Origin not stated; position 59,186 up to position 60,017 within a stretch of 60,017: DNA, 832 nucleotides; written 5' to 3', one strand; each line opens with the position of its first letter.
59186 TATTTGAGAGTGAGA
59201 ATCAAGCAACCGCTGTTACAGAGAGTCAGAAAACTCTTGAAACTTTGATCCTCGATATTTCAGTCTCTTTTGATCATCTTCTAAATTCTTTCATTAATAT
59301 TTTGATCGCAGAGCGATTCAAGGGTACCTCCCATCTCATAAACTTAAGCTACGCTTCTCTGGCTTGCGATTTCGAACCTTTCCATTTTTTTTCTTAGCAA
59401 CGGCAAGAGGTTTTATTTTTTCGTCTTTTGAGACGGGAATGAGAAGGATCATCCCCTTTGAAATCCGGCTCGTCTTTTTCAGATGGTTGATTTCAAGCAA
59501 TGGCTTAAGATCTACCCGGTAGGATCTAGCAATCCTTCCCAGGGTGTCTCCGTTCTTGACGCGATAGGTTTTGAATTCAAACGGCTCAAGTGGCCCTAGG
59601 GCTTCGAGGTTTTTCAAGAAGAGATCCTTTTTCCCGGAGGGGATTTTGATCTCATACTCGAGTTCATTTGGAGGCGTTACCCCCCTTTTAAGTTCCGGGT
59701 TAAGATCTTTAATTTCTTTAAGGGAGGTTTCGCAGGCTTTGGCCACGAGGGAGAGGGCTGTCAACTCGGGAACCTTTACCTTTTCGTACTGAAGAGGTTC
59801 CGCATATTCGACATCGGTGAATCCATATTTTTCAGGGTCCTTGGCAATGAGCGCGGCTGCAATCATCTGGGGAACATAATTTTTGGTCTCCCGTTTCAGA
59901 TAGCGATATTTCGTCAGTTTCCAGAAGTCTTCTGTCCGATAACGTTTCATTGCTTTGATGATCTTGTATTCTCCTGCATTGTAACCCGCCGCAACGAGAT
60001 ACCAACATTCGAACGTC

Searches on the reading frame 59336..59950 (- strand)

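Call 25: search_protein_families(library=ncbifam, proteins=[window:59336-59950:-], max_evalue=0.001)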
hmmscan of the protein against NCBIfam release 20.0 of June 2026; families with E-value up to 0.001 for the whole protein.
window:59336-59950:- (204 aa): 5 families
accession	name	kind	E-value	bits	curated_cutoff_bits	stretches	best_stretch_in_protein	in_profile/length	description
NF008050.0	PRK10783.1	equivalog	2.3e-18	65.8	508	1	3-174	215-390/457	murein transglycosylase D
NF047755.1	LIC_10271_M23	exception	3.9e-06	26.8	180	1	126-192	24-88/207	LIC_10271 family cell wall hydrolase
NF050804.1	CellDivDipMCaul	equivalog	1.6e-05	23.9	900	1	125-178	357-410/634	cell division endopeptidase DipM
TIGR02899.1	spore_safA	subfamily_domain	0.00011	22.1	67.85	0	131-172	1-43/44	SafA/ExsA family spore coat assembly protein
NF040883.1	amid_act_ActS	equivalog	0.0006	19.1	375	0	127-188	34-95/242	amidase activator ActS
